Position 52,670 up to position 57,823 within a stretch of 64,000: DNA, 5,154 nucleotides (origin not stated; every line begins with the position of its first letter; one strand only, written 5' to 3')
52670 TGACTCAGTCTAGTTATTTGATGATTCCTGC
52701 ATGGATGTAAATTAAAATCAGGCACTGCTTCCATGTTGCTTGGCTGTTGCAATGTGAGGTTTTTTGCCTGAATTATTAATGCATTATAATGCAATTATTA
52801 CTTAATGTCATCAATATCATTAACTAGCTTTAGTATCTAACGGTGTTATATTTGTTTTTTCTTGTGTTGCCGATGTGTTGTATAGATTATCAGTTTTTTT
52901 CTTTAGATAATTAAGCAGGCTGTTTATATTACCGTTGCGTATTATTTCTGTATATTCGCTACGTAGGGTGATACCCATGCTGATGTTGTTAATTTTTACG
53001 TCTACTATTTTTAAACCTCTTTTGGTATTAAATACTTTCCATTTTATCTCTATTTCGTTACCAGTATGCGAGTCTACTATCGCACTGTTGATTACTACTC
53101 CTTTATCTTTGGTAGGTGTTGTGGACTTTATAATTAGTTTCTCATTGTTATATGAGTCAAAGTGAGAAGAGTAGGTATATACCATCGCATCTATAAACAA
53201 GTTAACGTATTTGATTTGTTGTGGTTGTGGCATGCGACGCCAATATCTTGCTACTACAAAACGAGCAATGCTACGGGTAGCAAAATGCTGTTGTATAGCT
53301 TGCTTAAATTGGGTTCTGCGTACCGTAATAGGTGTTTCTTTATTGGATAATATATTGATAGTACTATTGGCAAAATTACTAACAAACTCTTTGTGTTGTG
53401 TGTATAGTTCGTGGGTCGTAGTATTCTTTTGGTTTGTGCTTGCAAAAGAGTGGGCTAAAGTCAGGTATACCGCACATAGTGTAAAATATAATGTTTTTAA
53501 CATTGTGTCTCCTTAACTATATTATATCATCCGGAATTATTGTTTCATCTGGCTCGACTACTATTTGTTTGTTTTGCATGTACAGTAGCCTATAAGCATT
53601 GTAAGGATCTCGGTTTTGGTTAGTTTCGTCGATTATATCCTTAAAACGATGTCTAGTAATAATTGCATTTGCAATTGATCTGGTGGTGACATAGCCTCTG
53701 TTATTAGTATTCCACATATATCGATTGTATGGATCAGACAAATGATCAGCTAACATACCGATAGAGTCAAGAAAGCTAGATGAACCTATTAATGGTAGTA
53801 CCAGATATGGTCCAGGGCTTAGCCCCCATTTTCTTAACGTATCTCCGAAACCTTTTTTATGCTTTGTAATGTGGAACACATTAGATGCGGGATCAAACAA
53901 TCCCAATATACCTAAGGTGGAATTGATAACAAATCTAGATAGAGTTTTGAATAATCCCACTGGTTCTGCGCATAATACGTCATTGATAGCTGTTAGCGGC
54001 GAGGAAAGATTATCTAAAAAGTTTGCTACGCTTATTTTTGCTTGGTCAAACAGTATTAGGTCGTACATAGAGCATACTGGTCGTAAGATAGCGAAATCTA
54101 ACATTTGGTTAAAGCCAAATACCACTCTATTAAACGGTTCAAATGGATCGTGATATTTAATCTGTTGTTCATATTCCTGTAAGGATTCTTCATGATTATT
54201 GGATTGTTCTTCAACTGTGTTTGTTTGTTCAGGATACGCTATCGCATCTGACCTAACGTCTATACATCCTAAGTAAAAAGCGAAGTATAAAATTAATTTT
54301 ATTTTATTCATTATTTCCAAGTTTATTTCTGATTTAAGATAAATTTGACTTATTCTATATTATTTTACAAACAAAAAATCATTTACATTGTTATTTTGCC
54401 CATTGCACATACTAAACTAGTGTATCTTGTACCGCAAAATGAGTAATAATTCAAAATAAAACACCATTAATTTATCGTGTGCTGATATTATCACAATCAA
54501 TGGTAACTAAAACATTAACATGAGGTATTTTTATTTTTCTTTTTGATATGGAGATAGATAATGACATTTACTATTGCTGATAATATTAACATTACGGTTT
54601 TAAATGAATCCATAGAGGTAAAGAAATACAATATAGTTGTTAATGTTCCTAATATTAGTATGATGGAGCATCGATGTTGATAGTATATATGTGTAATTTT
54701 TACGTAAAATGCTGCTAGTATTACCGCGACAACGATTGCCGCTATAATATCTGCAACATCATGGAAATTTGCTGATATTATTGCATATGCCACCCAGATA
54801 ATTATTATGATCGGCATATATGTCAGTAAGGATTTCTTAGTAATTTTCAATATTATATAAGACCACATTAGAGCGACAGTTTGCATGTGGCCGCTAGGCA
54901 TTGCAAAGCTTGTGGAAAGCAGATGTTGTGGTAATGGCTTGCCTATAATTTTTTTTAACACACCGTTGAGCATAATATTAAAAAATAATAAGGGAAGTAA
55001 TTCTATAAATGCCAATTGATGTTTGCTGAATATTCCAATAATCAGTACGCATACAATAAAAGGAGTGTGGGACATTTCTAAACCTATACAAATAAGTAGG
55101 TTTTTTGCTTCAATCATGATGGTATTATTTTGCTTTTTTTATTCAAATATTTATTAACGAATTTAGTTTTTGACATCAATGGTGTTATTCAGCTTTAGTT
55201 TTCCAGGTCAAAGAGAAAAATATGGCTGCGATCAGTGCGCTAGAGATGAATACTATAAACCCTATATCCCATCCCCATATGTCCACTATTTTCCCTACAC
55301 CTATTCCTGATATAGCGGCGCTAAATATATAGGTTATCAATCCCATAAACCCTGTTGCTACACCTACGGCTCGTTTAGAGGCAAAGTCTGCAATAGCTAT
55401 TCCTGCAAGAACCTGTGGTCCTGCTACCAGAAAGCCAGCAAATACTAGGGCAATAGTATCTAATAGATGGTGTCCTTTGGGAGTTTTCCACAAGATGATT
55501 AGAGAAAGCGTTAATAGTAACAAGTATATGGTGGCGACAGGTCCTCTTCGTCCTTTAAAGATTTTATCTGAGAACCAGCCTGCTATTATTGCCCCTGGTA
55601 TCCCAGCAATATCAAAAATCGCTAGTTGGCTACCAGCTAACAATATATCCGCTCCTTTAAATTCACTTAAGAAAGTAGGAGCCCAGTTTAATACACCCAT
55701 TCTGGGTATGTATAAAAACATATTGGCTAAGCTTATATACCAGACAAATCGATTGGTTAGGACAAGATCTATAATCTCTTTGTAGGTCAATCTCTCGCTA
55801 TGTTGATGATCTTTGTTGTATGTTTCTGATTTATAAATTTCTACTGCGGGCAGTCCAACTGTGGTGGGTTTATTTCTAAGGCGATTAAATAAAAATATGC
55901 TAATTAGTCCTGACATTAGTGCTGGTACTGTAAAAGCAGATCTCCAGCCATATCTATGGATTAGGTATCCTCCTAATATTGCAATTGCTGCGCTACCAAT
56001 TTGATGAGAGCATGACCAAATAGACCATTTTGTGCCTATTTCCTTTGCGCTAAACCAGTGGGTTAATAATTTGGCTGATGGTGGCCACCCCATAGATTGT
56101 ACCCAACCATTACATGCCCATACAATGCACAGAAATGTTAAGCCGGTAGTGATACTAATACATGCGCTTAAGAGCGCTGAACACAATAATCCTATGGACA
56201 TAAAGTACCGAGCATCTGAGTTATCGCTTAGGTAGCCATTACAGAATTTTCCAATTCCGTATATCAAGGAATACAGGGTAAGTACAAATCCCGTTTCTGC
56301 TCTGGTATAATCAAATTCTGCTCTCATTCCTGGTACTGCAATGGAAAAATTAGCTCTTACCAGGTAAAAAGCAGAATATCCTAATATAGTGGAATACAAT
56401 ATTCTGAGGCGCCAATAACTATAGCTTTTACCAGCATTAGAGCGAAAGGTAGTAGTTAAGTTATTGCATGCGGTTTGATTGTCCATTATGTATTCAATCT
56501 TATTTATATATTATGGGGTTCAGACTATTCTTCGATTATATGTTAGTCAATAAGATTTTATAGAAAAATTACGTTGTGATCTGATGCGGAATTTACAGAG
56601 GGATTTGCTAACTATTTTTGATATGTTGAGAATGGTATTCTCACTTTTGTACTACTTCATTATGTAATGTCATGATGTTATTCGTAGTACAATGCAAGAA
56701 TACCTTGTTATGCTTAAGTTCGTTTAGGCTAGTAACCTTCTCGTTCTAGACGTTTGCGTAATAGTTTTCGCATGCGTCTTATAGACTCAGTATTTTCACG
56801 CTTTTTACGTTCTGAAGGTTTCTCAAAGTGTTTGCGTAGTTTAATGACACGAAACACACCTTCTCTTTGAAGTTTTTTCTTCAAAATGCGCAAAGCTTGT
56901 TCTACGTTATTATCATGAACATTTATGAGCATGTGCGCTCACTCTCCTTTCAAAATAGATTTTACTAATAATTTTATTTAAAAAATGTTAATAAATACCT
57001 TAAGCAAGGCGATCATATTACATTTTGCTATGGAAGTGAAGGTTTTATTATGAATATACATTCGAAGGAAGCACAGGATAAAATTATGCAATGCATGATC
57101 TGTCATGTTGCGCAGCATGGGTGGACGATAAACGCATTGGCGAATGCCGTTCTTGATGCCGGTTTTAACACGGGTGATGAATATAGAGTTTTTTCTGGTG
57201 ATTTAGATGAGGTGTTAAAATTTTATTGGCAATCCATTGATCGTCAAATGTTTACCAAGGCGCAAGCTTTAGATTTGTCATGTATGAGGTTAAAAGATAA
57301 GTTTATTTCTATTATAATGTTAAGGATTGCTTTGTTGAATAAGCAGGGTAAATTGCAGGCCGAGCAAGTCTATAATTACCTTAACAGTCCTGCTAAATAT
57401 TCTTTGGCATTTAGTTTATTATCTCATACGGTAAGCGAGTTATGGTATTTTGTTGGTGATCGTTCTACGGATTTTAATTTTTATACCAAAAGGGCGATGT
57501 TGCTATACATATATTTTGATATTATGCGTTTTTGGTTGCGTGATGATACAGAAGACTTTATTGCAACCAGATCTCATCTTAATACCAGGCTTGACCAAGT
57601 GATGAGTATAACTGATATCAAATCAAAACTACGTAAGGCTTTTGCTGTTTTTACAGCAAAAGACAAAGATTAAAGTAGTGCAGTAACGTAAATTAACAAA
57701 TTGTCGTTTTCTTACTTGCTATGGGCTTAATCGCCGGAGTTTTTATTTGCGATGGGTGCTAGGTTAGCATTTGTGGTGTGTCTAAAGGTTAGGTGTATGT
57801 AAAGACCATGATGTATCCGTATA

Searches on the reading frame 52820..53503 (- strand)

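Call 73: search_protein_families(library=pfam, proteins=[window:52820-53503:-], max_evalue=0.001)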
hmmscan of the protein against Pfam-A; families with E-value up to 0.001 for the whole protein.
window:52820-53503:- (227 aa): 1 family
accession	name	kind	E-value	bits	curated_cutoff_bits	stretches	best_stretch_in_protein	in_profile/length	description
PF05494.18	MlaC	-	2.3e-35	122.3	26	1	44-202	3-166/166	MlaC protein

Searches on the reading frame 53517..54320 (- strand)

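Call 73: search_protein_families(library=pfam, proteins=[window:53517-54320:-], max_evalue=0.001)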
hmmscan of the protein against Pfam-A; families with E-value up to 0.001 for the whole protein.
window:53517-54320:- (267 aa): 1 family
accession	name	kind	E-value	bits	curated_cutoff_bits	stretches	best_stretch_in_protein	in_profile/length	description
PF04333.18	MlaA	-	4.4e-54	183.5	25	1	57-252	2-193/195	MlaA lipoprotein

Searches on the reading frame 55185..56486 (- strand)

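Call 73: search_protein_families(library=pfam, proteins=[window:55185-56486:-], max_evalue=0.001)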
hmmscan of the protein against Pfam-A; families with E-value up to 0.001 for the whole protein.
window:55185-56486:- (433 aa): 1 family
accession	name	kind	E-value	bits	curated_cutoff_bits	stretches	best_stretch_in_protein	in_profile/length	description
PF07690.21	MFS_1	-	1.3e-50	172.7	33.4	1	34-390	2-344/347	Major Facilitator Superfamily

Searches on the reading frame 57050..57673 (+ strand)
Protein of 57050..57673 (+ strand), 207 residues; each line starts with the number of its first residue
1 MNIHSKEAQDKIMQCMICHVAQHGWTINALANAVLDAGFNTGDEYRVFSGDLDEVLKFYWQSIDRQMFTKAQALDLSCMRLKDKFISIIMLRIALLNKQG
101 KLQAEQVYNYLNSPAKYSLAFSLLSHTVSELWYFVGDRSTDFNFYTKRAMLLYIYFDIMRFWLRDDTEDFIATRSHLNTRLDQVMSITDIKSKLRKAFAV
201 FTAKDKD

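Call 73: search_protein_families(library=pfam, proteins=[window:57050-57673:+], max_evalue=0.001)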
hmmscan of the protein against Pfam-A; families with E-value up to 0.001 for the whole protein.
window:57050-57673:+ (207 aa): 1 family
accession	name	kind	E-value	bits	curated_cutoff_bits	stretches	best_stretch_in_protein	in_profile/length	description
PF08511.16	COQ9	-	2.7e-20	72.2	20.5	1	119-187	3-71/72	COQ9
